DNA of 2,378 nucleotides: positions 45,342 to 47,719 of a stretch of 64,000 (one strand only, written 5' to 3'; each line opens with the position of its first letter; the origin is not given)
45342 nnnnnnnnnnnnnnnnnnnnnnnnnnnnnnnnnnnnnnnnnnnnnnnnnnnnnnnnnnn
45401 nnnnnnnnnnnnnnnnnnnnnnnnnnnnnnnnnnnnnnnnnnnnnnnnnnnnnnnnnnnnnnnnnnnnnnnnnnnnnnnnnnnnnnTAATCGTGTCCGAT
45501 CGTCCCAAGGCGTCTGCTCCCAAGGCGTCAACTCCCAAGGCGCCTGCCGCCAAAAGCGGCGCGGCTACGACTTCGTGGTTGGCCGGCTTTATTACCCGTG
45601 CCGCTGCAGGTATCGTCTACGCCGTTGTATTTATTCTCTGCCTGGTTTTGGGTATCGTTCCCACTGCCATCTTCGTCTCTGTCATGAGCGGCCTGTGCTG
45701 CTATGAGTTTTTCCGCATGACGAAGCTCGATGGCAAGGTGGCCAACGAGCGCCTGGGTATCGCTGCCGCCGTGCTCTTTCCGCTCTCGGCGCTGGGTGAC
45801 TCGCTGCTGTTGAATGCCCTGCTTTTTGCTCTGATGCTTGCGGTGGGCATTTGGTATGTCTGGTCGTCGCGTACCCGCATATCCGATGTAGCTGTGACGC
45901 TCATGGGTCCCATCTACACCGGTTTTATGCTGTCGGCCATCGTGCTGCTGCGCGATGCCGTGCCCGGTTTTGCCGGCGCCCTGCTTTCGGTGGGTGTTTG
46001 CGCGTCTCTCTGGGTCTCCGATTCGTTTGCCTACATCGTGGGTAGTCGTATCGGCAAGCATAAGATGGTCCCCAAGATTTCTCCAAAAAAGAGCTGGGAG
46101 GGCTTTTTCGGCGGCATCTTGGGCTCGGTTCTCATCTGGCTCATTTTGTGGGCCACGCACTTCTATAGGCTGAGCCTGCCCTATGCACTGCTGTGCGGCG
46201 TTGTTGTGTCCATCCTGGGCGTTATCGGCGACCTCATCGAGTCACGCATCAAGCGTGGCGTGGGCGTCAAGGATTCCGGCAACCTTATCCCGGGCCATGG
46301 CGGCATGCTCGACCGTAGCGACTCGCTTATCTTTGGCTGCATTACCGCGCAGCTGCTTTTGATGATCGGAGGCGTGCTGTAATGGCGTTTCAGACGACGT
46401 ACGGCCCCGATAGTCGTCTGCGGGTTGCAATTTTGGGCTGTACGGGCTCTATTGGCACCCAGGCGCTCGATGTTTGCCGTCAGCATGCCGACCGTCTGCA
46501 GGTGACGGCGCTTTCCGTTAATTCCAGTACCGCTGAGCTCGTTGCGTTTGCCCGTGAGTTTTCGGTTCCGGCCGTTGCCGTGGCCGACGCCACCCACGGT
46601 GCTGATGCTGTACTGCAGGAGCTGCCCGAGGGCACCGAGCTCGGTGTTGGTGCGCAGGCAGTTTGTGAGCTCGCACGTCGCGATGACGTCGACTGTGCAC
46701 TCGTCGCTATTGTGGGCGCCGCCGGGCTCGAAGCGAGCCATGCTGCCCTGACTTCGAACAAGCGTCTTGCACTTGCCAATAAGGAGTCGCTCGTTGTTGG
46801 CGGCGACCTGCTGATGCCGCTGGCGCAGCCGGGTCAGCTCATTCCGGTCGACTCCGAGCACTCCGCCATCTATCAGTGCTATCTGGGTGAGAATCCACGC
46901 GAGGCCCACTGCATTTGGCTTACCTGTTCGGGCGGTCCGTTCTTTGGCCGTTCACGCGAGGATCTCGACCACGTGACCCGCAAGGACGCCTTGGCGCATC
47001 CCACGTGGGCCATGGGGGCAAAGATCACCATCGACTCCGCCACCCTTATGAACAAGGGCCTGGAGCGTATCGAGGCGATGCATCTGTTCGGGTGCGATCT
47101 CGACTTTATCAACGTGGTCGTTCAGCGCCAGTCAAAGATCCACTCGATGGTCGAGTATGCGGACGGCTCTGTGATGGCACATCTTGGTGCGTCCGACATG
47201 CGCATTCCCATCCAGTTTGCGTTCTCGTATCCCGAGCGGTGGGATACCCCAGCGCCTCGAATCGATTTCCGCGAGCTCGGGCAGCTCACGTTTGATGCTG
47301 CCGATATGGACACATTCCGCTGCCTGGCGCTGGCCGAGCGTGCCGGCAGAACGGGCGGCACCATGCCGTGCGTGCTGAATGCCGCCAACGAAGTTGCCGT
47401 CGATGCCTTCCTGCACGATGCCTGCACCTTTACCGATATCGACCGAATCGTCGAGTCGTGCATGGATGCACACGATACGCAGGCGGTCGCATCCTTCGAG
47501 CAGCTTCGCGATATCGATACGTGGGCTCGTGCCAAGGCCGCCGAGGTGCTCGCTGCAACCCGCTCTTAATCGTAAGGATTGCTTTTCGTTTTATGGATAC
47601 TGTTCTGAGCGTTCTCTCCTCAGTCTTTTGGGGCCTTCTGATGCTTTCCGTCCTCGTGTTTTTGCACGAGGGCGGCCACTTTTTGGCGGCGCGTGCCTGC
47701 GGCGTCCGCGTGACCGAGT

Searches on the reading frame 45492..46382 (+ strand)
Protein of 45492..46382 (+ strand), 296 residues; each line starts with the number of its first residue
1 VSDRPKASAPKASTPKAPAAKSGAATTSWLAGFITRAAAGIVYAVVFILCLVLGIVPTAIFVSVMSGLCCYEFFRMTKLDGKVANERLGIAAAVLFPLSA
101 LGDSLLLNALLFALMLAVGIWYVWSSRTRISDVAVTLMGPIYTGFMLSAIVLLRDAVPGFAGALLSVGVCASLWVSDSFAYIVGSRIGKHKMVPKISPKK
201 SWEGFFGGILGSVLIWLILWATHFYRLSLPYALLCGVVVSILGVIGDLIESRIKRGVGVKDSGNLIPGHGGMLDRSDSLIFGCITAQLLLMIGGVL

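Call 47: search_protein_families(library=pfam, proteins=[window:45492-46382:+], max_evalue=0.00001)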
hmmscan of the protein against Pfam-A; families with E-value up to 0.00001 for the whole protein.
window:45492-46382:+ (296 aa): 1 family
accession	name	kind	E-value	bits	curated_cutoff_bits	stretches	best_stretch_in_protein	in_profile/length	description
PF01148.25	CTP_transf_1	-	1.5e-54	186.1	24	1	35-290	2-261/264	Cytidylyltransferase family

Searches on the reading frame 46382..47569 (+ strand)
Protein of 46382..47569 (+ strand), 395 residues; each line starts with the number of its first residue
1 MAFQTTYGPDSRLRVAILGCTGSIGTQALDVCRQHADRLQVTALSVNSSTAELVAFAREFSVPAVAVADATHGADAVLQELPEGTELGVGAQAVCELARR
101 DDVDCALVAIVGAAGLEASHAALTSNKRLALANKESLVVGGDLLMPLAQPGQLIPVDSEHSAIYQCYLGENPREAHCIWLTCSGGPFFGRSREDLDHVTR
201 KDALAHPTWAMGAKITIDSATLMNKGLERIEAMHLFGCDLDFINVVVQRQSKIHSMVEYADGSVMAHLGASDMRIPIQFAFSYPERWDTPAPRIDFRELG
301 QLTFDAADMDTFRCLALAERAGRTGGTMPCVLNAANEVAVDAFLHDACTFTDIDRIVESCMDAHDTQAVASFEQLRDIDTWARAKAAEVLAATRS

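Call 47: search_protein_families(library=pfam, proteins=[window:46382-47569:+], max_evalue=0.00001)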
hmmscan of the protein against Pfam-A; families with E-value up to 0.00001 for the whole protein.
window:46382-47569:+ (395 aa): 3 families
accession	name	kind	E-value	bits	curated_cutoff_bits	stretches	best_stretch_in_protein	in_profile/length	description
PF13288.12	DXPR_C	-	1.6e-40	138.4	27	1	268-384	1-114/115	DXP reductoisomerase C-terminal domain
PF08436.17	DXP_redisom_C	-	6.8e-36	122.7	26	1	153-236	1-84/84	1-deoxy-D-xylulose 5-phosphate reductoisomerase C-terminal domain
PF02670.22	DXP_reductoisom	-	9.4e-35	120.6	21.7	1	15-141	1-129/129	1-deoxy-D-xylulose 5-phosphate reductoisomerase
